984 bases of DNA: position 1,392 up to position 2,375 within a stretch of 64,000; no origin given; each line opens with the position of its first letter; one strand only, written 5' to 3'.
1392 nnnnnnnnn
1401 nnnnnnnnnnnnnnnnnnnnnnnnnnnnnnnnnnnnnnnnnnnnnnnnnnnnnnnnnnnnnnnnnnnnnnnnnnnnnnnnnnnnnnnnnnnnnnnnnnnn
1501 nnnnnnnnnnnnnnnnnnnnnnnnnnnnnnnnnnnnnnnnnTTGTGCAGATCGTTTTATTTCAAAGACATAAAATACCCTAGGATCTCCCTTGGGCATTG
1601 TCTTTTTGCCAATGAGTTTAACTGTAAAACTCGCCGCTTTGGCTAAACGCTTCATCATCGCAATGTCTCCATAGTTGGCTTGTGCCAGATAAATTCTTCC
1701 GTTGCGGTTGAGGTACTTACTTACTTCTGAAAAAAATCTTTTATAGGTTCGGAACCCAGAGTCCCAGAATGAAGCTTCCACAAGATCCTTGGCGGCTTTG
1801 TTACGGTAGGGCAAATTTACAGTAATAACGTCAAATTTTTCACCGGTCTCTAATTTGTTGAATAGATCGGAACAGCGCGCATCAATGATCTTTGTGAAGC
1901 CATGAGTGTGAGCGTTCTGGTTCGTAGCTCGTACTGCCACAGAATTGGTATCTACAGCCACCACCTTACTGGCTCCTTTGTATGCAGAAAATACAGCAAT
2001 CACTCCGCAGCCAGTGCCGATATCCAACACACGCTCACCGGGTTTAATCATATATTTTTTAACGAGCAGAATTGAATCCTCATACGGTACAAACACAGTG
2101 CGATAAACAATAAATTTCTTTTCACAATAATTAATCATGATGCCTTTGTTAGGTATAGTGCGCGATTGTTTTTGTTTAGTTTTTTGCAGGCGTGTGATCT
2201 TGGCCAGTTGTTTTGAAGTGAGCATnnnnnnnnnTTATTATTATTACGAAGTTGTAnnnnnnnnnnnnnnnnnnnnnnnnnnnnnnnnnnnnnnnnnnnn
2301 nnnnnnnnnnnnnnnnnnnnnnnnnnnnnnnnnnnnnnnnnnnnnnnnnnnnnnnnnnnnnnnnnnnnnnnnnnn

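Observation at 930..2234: Unusual fusion of a HemK/PrmC-type methyltransferase with GTP cyclohydrolase II, coupled to a divergent NAPRTase-like gene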

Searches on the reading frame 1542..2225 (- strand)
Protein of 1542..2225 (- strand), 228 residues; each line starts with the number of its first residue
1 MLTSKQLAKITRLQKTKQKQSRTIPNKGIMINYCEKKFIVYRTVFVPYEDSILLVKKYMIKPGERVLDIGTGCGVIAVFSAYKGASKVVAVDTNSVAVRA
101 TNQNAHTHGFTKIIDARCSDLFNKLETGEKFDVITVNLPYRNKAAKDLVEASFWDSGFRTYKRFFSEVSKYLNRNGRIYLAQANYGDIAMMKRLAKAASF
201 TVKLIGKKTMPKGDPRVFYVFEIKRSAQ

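Call 29: find_homologous_proteins(query=window:1542-2225:-, max_evalue=1e-10)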
Query seq(228 aa) (228 aa): 78 proteins with E <= 1e-10 among 240 candidates.
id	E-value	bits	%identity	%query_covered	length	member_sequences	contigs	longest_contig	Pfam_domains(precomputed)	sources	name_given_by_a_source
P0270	1.6e-109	382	75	99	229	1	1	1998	PF13847.13,PF13489.13,PF06325.20,PF02353.27,PF05175.21,PF03602.22,PF13649.13,PF02475.24,PF12847.14,PF08241.19,PF08242.19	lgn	-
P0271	2.4e-107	375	76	100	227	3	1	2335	PF13489.13,PF02353.27,PF12847.14,PF08241.19,PF13847.13,PF06325.20,PF05175.21,PF03602.22,PF13649.13,PF01170.25,PF04816.19,PF01135.26,PF09445.17,PF01209.25,PF08242.19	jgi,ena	-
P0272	9.0e-107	373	75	100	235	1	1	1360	PF02353.27,PF02475.24,PF12847.14,PF08241.19,PF13847.13,PF06325.20,PF05175.21,PF03602.22,PF13649.13,PF01170.25,PF01135.26,PF09445.17,PF08242.19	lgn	-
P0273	3.7e-106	371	74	100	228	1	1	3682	PF13489.13,PF02353.27,PF02475.24,PF12847.14,PF08241.19,PF13847.13,PF06325.20,PF05175.21,PF03602.22,PF13649.13,PF01170.25,PF01135.26,PF09445.17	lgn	-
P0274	1.5e-104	366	74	99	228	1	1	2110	PF13847.13,PF13489.13,PF06325.20,PF02353.27,PF05175.21,PF03602.22,PF13649.13,PF01170.25,PF02475.24,PF12847.14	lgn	-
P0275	4.2e-103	361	74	98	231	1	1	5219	PF13489.13,PF02353.27,PF02475.24,PF12847.14,PF08241.19,PF13847.13,PF06325.20,PF05175.21,PF03602.22,PF13649.13,PF01170.25,PF08242.19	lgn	-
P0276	2.7e-95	336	69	99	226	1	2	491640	PF13489.13,PF02353.27,PF02475.24,PF12847.14,PF08241.19,PF13847.13,PF06325.20,PF05175.21,PF03602.22,PF13649.13,PF01170.25,PF04816.19,PF01135.26,PF09445.17,PF01728.26,PF01209.25,PF08242.19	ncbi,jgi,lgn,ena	ncbi:MAG: methyltransferase [Patescibacteria group bacterium]|jgi:release factor glutamine methyltra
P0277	3.1e-83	297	60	99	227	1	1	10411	PF13489.13,PF02353.27,PF02475.24,PF12847.14,PF08241.19,PF13847.13,PF06325.20,PF05175.21,PF03602.22,PF13649.13,PF01170.25,PF04816.19,PF09445.17,PF01728.26,PF01209.25,PF08242.19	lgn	-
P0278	4.6e-79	283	58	99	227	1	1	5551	PF13489.13,PF02353.27,PF02475.24,PF12847.14,PF08241.19,PF13847.13,PF06325.20,PF05175.21,PF03602.22,PF13649.13,PF01170.25,PF04816.19,PF01135.26,PF09445.17,PF01728.26,PF08242.19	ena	-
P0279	2.5e-77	277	58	99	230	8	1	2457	PF13489.13,PF02353.27,PF02384.23,PF02475.24,PF12847.14,PF08241.19,PF13847.13,PF06325.20,PF05175.21,PF03602.22,PF13649.13,PF01170.25,PF09445.17,PF01209.25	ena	-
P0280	4.2e-77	276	56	99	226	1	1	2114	PF13489.13,PF02353.27,PF02384.23,PF02475.24,PF12847.14,PF08241.19,PF13847.13,PF06325.20,PF05175.21,PF03602.22,PF13649.13,PF01170.25,PF04816.19,PF09445.17,PF01728.26,PF01209.25,PF08242.19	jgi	jgi:release factor glutamine methyltransferase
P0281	3.4e-76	274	57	99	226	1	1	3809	PF02353.27,PF02475.24,PF12847.14,PF08241.19,PF13847.13,PF06325.20,PF05175.21,PF03602.22,PF13649.13,PF01170.25,PF04816.19,PF01135.26,PF09445.17,PF01209.25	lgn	-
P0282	1.7e-75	271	57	98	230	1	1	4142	PF13489.13,PF02353.27,PF02475.24,PF12847.14,PF08241.19,PF13847.13,PF06325.20,PF05175.21,PF03602.22,PF13649.13,PF01170.25,PF04816.19,PF01135.26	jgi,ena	-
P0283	1.9e-75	271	54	98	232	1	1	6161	PF13489.13,PF02384.23,PF02475.24,PF12847.14,PF08241.19,PF13847.13,PF06325.20,PF05175.21,PF03602.22,PF13649.13,PF01170.25,PF09445.17,PF01728.26,PF01209.25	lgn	-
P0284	1.8e-74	268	55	100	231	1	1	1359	PF13847.13,PF06325.20,PF05175.21,PF03602.22,PF13649.13,PF02475.24,PF12847.14,PF09445.17,PF08241.19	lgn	-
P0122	3.8e-64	234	49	97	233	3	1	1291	PF13489.13,PF02384.23,PF02475.24,PF12847.14,PF08241.19,PF13847.13,PF06325.20,PF05175.21,PF03602.22,PF13649.13,PF01170.25,PF01728.26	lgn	-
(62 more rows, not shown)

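Call 32: find_encoding_contigs(protein=P0276, flank=10000, max_places=3)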
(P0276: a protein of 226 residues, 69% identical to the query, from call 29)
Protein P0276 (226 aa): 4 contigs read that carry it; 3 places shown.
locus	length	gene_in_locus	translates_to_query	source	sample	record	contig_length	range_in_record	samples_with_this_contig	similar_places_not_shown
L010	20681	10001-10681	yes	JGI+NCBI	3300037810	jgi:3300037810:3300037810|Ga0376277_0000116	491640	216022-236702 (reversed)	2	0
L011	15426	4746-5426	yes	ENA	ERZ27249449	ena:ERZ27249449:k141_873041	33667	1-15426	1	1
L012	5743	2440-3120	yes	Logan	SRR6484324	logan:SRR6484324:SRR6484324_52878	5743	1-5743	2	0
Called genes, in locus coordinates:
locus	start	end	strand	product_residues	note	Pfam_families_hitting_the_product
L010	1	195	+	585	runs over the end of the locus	PF03717:PBP_dimer, PF00905:Transpeptidase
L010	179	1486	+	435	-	PF08245:Mur_ligase_M, PF02875:Mur_ligase_C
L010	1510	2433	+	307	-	PF00710:Asparaginase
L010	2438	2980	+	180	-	-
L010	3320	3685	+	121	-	PF00436:SSB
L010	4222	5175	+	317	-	PF01551:Peptidase_M23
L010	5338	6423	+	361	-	-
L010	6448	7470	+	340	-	PF25852:DUF6242_C (weak)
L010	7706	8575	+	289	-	PF10613:Lig_chan-Glu_bd (weak), PF00497:SBP_bac_3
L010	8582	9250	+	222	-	PF00528:BPD_transp_1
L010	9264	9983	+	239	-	PF00005:ABC_tran, PF02463:SMC_N (faint), PF13304:AAA_21 (faint)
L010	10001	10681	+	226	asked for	PF05175:MTS, PF02475:TRM5-TYW2_MTfase, PF12847:Methyltransf_18, PF13489:Methyltransf_23, PF01170:UPF0020, PF03602:Cons_hypoth95, PF06325:PrmA, PF13847:Methyltransf_31, +9 more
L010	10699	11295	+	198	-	PF00925:GTP_cyclohydro2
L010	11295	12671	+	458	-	PF17767:NAPRTase_N, PF17956:NAPRTase_C (faint)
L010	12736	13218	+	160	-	-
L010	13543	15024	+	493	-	PF14200:RicinB_lectin_2, PF00652:Ricin_B_lectin, PF14200:RicinB_lectin_2, PF00652:Ricin_B_lectin, PF14200:RicinB_lectin_2, PF00652:Ricin_B_lectin, PF14200:RicinB_lectin_2, PF01551:Peptidase_M23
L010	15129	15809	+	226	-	-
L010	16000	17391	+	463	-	PF16927:HisKA_7TM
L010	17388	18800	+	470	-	PF16927:HisKA_7TM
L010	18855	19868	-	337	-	-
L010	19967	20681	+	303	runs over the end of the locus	PF01678:DAP_epimerase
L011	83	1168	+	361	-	-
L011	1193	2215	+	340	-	PF25852:DUF6242_C (weak)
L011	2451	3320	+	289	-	PF10613:Lig_chan-Glu_bd (weak), PF00497:SBP_bac_3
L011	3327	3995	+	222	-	PF00528:BPD_transp_1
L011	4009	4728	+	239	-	PF00005:ABC_tran, PF02463:SMC_N (faint), PF13304:AAA_21 (faint)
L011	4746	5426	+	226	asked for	PF05175:MTS, PF02475:TRM5-TYW2_MTfase, PF12847:Methyltransf_18, PF13489:Methyltransf_23, PF01170:UPF0020, PF03602:Cons_hypoth95, PF06325:PrmA, PF13847:Methyltransf_31, +9 more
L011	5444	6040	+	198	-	PF00925:GTP_cyclohydro2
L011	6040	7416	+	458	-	PF17767:NAPRTase_N, PF17956:NAPRTase_C (faint)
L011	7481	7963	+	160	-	-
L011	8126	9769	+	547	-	PF14200:RicinB_lectin_2, PF00652:Ricin_B_lectin, PF14200:RicinB_lectin_2, PF00652:Ricin_B_lectin, PF14200:RicinB_lectin_2, PF00652:Ricin_B_lectin, PF14200:RicinB_lectin_2, PF01551:Peptidase_M23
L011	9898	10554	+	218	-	-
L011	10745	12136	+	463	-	PF16927:HisKA_7TM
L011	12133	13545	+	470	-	PF16927:HisKA_7TM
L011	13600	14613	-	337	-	-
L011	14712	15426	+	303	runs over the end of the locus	PF01678:DAP_epimerase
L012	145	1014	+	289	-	PF10613:Lig_chan-Glu_bd (weak), PF00497:SBP_bac_3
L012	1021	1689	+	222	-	PF00528:BPD_transp_1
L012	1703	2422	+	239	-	PF00005:ABC_tran, PF02463:SMC_N (faint), PF13304:AAA_21 (faint)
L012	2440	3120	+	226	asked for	PF05175:MTS, PF02475:TRM5-TYW2_MTfase, PF12847:Methyltransf_18, PF13489:Methyltransf_23, PF01170:UPF0020, PF03602:Cons_hypoth95, PF06325:PrmA, PF13847:Methyltransf_31, +9 more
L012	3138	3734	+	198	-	PF00925:GTP_cyclohydro2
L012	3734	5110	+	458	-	PF17767:NAPRTase_N, PF17956:NAPRTase_C (faint)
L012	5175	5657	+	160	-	-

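Call 36: find_related_loci(query=A1, collection=genome_contigs, flank=6000)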
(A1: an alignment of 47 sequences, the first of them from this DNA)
Query A1 (225 aa) in genome_contigs; peptide patterns used: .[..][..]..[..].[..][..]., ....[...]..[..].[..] (x = any residue, [..] = any of these).
600 stretches matched a pattern (row limit reached: there are more); 322 encode a relative of the query (tblastn E <= 1e-3); the best 80 are kept; 80 distinct loci.
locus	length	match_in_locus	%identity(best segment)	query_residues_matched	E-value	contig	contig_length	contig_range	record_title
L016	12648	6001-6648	48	9-225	1e-68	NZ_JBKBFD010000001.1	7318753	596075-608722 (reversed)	Duganella sp. CT11-25 contig_1_np1212, whole genome shotgun sequence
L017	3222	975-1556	30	15-210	1e-19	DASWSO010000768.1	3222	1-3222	MAG TPA_asm: Xanthobacteraceae bacterium isolate SMAG_U3551 k141_1860039, whole genome shotgun sequence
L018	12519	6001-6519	31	38-201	4e-19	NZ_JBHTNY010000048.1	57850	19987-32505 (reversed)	Robinsoniella peoriensis strain CCUG 48729 GCM70027253_38, whole genome shotgun sequence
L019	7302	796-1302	29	35-209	3e-18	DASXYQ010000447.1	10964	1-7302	MAG TPA_asm: Roseiarcus sp. isolate SMAG_U4829 k141_4286611, whole genome shotgun sequence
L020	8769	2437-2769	35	37-140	5e-15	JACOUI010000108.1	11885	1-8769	MAG: Planctomycetia bacterium isolate NC_groundwater_66_Pr7_S-0.65um_66_19 FFV18_Sp65_scaffold_166841, whole genome shot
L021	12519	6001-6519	30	38-210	7e-15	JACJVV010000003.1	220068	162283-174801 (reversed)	MAG: Candidatus Woesearchaeota archaeon isolate HK-STAS-Nano-4 HK-STAS-Nano-4_3, whole genome shotgun sequence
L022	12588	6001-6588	29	36-213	2e-14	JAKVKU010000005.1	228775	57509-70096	MAG: Lactobacillus sp. isolate UW_MP_AGRLAC1_1 Ga0455790_000011, whole genome shotgun sequence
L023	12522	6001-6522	32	38-194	2e-14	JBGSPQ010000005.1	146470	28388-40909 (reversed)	MAG: Candidatus Gracilibacteria bacterium isolate JTS-AC308 k141_172674, whole genome shotgun sequence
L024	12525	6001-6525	30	36-200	3e-14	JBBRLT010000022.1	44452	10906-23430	MAG: Terriglobales bacterium isolate La1_maxbin2.080 LA1C_X2.080_k141_1067355L_44452_cov_16.0179, whole genome shotgun s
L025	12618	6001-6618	29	36-225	3e-14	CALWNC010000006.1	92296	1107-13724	MAG: uncultured Clostridia bacterium isolate BRZ_CS__bin43 genome assembly, contig: BRZ_CS__NODE_423_length_92296_cov_12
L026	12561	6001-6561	27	36-207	5e-14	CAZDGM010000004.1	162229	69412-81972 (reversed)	MAG TPA_asm: uncultured Thermodesulfobacteriota bacterium isolate binchicken_co30_4 genome assembly, contig: NODE_112_le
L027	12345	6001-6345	34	33-140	5e-14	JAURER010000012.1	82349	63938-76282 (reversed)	MAG: Gemmatimonadota bacterium isolate SFB_3D_100_46 k141_1170892_length_82349_cov_44.1451, whole genome shotgun sequenc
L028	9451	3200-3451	43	54-138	5e-14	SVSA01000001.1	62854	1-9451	MAG: Oscillospiraceae bacterium isolate SIG657 NODE_11303_length_62854_cov_1.484895, whole genome shotgun sequence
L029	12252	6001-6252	40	53-138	8e-14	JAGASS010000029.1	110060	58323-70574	MAG: Clostridia bacterium isolate RGIG8739 Water_deer_Colon-4__c162422, whole genome shotgun sequence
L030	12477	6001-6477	27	27-187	5e-14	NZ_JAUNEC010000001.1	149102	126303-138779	MAG: Alysiella sp. isolate S24M_Sa_43 NODE_20_length_149102_cov_16.952512, whole genome shotgun sequence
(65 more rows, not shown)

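Call 38: search_protein_families(library=pfam, proteins=[L016:3546-5858:+, L016:5971-6663:+, L016:6669-7916:+, L016:7007-8734:+, L016:1632-3014:-, L016:2926-3507:-, L016:3504-4421:-, L016:4506-5711:-, L016:9564-10556:-, L016:10811-12097:-], max_evalue=0.001)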
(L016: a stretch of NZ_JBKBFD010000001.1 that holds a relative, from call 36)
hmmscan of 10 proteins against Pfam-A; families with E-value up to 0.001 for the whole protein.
L016:3546-5858:+ (770 aa): 3 families
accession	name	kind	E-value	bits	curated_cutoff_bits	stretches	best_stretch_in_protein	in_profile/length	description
PF01915.27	Glyco_hydro_3_C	-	1.4e-51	175.8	31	1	417-648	1-200/200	Glycosyl hydrolase family 3 C-terminal domain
PF00933.27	Glyco_hydro_3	-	6.5e-34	118.2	27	1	84-371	38-312/316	Glycosyl hydrolase family 3 N terminal domain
PF14310.12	Fn3-like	-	1.1e-21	77.2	25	1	686-755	2-71/71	Fibronectin type III-like domain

L016:5971-6663:+ (230 aa): 15 families
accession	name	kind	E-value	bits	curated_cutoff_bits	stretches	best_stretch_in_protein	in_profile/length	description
PF05175.20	MTS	-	2.9e-19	69.8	23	1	53-190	20-147/170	Methyltransferase small domain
PF13847.12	Methyltransf_31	-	1.5e-16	60.8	27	1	62-188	1-114/145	Methyltransferase domain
PF06325.19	PrmA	-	4.9e-16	59.5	22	1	62-139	159-234/296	Ribosomal protein L11 methyltransferase (PrmA)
PF13649.12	Methyltransf_25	-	1.1e-11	45.7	27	1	68-148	1-81/97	Methyltransferase domain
PF08241.18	Methyltransf_11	-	2.9e-11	44.3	21.2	1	69-181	1-95/95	Methyltransferase domain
PF13489.12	Methyltransf_23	-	7.7e-10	39.2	27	1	61-182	17-117/164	Methyltransferase domain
PF08242.18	Methyltransf_12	-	9e-09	36.4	30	1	69-179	1-98/98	Methyltransferase domain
PF12847.13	Methyltransf_18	-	6.6e-08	33.1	27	1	62-136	12-87/151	Methyltransferase domain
PF01209.24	Ubie_methyltran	-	1.1e-07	31.9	20.1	1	61-150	44-135/233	ubiE/COQ5 methyltransferase family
PF02475.24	TRM5-TYW2_MTfase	-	2.7e-06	27.9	28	1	62-140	34-113/164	TRM5/TYW2 methyltransferase domain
PF02353.26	CMAS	-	6.5e-06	26.1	27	1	58-181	56-164/273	Mycolic acid cyclopropane synthetase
PF03602.21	Cons_hypoth95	-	7.3e-06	26.2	24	1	65-145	42-127/182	Conserved hypothetical protein 95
PF01170.24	UPF0020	-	1.6e-05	25.1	22.3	1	61-141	25-131/197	RMKL-like, methyltransferase domain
PF01135.25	PCMT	-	0.00015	22.1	20.3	1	61-116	70-127/210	Protein-L-isoaspartate(D-aspartate) O-methyltransferase (PCMT)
PF01728.25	FtsJ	-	0.00098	19.5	24.1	0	58-203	14-158/181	FtsJ-like methyltransferase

L016:6669-7916:+ (415 aa): 1 family
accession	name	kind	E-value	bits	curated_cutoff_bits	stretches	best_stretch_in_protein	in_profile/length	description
PF13469.12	Sulfotransfer_3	-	2.7e-09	38.1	27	0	29-252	4-135/216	Sulfotransferase family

L016:7007-8734:+ (575 aa): 1 family
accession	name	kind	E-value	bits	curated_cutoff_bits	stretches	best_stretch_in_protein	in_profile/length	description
PF00491.26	Arginase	-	2.3e-18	67.1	22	1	353-568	65-273/280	Arginase family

L016:1632-3014:- (460 aa): 2 families
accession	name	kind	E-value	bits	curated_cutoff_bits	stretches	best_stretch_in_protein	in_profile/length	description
PF01979.26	Amidohydro_1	-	1.5e-13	51.1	25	1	120-445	2-336/345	Amidohydrolase family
PF07969.17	Amidohydro_3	-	4.7e-09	36.7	29.7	1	355-436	357-450/472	Amidohydrolase family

L016:2926-3507:- (193 aa): 2 families
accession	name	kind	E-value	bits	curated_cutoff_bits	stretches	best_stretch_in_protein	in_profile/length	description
PF13305.11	TetR_C_33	-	8.5e-16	58.9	26.8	1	84-173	4-90/103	Tetracyclin repressor-like, C-terminal domain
PF00440.29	TetR_N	-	1.5e-15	57.1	24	1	10-56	1-47/47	Bacterial regulatory proteins, tetR family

L016:3504-4421:- (305 aa): 0 families

L016:4506-5711:- (401 aa): 0 families

L016:9564-10556:- (330 aa): 1 family
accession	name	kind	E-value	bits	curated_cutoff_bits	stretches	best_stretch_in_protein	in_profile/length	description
PF14022.11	DUF4238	-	1.4e-15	58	27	1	10-303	1-271/281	Protein of unknown function (DUF4238)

L016:10811-12097:- (428 aa): 0 families

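Call 62: search_protein_families(library=ncbifam, proteins=[P0276, L016:5971-6663:+, L010:10699-11295:+, P0346, L010:11295-12671:+], max_evalue=1e-8)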
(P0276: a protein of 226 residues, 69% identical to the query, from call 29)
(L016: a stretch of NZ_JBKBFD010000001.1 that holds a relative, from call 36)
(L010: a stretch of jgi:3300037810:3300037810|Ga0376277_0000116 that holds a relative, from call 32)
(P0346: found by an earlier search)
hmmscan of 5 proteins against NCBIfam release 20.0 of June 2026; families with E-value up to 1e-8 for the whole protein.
P0276 (226 aa): 20 families
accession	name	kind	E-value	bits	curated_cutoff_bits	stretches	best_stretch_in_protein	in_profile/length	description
NF011529.0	PRK14968.1-3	equivalog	2.1e-34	118.7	162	1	31-210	3-184/198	putative methyltransferase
TIGR03534.1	RF_mod_PrmC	equivalog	7.5e-25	87.8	199.1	1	31-201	53-237/253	peptide chain release factor N(5)-glutamine methyltransferase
TIGR00537.1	hemK_rel_arch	hypoth_equivalog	3.2e-22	79.1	87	1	44-209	1-167/179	HemK2/MTQ2 family protein methyltransferase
NF011530.0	PRK14968.1-4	equivalog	2e-21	76.2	243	1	43-213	18-188/202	putative methyltransferase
NF011528.0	PRK14968.1-2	equivalog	1.4e-18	67.1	171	1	29-200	5-175/205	putative methyltransferase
NF011527.0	PRK14968.1-1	equivalog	1.8e-17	63.7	242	1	42-206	12-175/192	putative methyltransferase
TIGR00536.1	hemK_fam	subfamily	2.4e-16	59.7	115.5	1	32-148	79-200/286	HemK family protein methyltransferase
TIGR03533.1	L3_gln_methyl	equivalog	6e-16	58.6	229.7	1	61-152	120-211/284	50S ribosomal protein L3 N(5)-glutamine methyltransferase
NF001785.0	PRK00517.2-2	equivalog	8.8e-15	54.6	188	1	62-138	145-219/282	50S ribosomal protein L11 methyltransferase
TIGR00406.1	prmA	equivalog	9.6e-14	51.5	183.15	1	60-138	157-233/288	50S ribosomal protein L11 methyltransferase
NF001790.0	PRK00517.3-3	equivalog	1.6e-13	50.7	269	1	61-138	121-199/262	50S ribosomal protein L11 methyltransferase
NF043040.1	corrin_prot_MT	hypoth_equivalog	1.6e-12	47.3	180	1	58-138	37-118/216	corrinoid protein-associated methyltransferase CpaM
TIGR02469.1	CbiT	equivalog_domain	1.4e-11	44.7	78.3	1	53-114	10-72/124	precorrin-6Y C5,15-methyltransferase (decarboxylating) subunit CbiT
NF002421.0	PRK01544.1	equivalog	2.1e-10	39.9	567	1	64-180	140-267/524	bifunctional peptide chain release factor N(5)-glutamine methyltransferase PrmC/tRNA (guanosine(46)-N7)-methyltransferase TrmB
NF001784.0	PRK00517.2-1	equivalog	2.6e-10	40.3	244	1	64-138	153-229/290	50S ribosomal protein L11 methyltransferase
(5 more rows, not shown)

L016:5971-6663:+ (230 aa): 20 families
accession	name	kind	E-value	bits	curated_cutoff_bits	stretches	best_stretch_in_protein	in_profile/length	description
NF011529.0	PRK14968.1-3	equivalog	9.2e-28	97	162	1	33-207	3-180/198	putative methyltransferase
TIGR03534.1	RF_mod_PrmC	equivalog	9.9e-22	77.6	199.1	1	34-202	54-237/253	peptide chain release factor N(5)-glutamine methyltransferase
TIGR00537.1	hemK_rel_arch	hypoth_equivalog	5.1e-19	68.6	87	1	51-208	6-165/179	HemK2/MTQ2 family protein methyltransferase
NF011527.0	PRK14968.1-1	equivalog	7.5e-19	68.2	242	1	52-207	20-175/192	putative methyltransferase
NF011530.0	PRK14968.1-4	equivalog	2.9e-18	66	243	1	61-207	36-181/202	putative methyltransferase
NF011528.0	PRK14968.1-2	equivalog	9.5e-16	57.9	171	1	30-204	4-178/205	putative methyltransferase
TIGR03533.1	L3_gln_methyl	equivalog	1.1e-14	54.5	229.7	1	64-144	121-202/284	50S ribosomal protein L3 N(5)-glutamine methyltransferase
TIGR00406.1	prmA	equivalog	2.6e-14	53.4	183.15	1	63-139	158-233/288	50S ribosomal protein L11 methyltransferase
TIGR00536.1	hemK_fam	subfamily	1.2e-13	50.8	115.5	1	35-141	80-192/286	HemK family protein methyltransferase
NF001790.0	PRK00517.3-3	equivalog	2.2e-12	46.9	269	1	63-139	121-199/262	50S ribosomal protein L11 methyltransferase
NF001785.0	PRK00517.2-2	equivalog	2.9e-12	46.3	188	1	65-139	146-219/282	50S ribosomal protein L11 methyltransferase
NF043040.1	corrin_prot_MT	hypoth_equivalog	3e-12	46.4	180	1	62-142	39-121/216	corrinoid protein-associated methyltransferase CpaM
TIGR03704.1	PrmC_rel_meth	equivalog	2.1e-10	40.5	248.8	1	35-185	52-218/251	putative protein N(5)-glutamine methyltransferase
NF008823.0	PRK11873.1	subfamily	3.7e-10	39.7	263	1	61-224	74-219/272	arsenite methyltransferase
NF041537.1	ArsM_AhpD_UU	exception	7.7e-10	38.1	510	1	61-223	73-217/345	arsenite methyltransferase/AhpD domain selenoprotein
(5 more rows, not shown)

L010:10699-11295:+ (198 aa): 7 families
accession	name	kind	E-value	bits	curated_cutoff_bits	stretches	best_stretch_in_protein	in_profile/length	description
TIGR00505.1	ribA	equivalog_domain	3.9e-51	173.3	205.85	1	18-197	10-191/191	GTP cyclohydrolase II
NF001591.0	PRK00393.1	subfamily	1.8e-47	161.3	148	1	15-197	11-194/199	GTP cyclohydrolase II RibA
NF006803.0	PRK09311.1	equivalog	1.5e-45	155.7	569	1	31-197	237-404/417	bifunctional 3,4-dihydroxy-2-butanone-4-phosphate synthase/GTP cyclohydrolase II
NF006806.0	PRK09319.1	equivalog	2.6e-40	138.6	764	1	49-197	261-409/561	bifunctional 3,4-dihydroxy-2-butanone-4-phosphate synthase/GTP cyclohydrolase II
NF006805.0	PRK09318.1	equivalog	2.5e-38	132.1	486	1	47-197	231-380/387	bifunctional 3,4-dihydroxy-2-butanone-4-phosphate synthase/GTP cyclohydrolase II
NF006456.0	PRK08815.1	equivalog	2.1e-30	106.2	464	1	51-196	219-364/376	GTP cyclohydrolase II RibA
NF005536.0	PRK07198.1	equivalog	2.4e-10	39.8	403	1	50-171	240-372/419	GTP cyclohydrolase II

P0346 (209 aa): 7 families
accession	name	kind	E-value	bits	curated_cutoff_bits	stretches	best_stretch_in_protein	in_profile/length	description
NF006803.0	PRK09311.1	equivalog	6.3e-49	166.8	569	1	25-206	225-409/417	bifunctional 3,4-dihydroxy-2-butanone-4-phosphate synthase/GTP cyclohydrolase II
NF001591.0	PRK00393.1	subfamily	1.2e-48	165.2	148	1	24-202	16-195/199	GTP cyclohydrolase II RibA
TIGR00505.1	ribA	equivalog_domain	4.4e-48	163.4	205.85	1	26-200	14-190/191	GTP cyclohydrolase II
NF006806.0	PRK09319.1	equivalog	8.4e-45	153.4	764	1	26-201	230-409/561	bifunctional 3,4-dihydroxy-2-butanone-4-phosphate synthase/GTP cyclohydrolase II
NF006805.0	PRK09318.1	equivalog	7.1e-43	147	486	1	7-201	192-380/387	bifunctional 3,4-dihydroxy-2-butanone-4-phosphate synthase/GTP cyclohydrolase II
NF006456.0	PRK08815.1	equivalog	5.1e-33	114.8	464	1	56-203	219-367/376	GTP cyclohydrolase II RibA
NF010626.1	PRK14019.1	equivalog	7.6e-09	35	513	1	25-175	218-359/364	bifunctional 3,4-dihydroxy-2-butanone-4-phosphate synthase/GTP cyclohydrolase II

L010:11295-12671:+ (458 aa): 8 families
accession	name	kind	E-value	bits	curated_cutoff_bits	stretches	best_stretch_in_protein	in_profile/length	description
NF006696.0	PRK09243.1-3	equivalog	2.9e-106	355.8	503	1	22-455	22-445/451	nicotinate phosphoribosyltransferase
NF009131.0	PRK12484.1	equivalog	3e-100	336.1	330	1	20-456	15-439/455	nicotinate phosphoribosyltransferase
TIGR01513.1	NAPRTase_put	equivalog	5.8e-96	322.1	297.4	1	28-444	16-450/452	nicotinate phosphoribosyltransferase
NF006695.0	PRK09243.1-2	equivalog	2e-92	310.4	469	1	21-391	15-385/480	nicotinate phosphoribosyltransferase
NF006694.0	PRK09243.1-1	equivalog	7.7e-64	216.1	663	1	27-383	22-378/485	nicotinate phosphoribosyltransferase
NF006697.0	PRK09243.1-4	equivalog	1.5e-61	208.5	776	1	16-393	14-389/488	nicotinate phosphoribosyltransferase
NF006698.0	PRK09243.1-5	equivalog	4.6e-59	200.3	531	1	35-433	38-426/440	nicotinate phosphoribosyltransferase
NF006415.0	PRK08662.1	equivalog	8.2e-19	67.6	243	1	99-425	70-378/381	nicotinate phosphoribosyltransferase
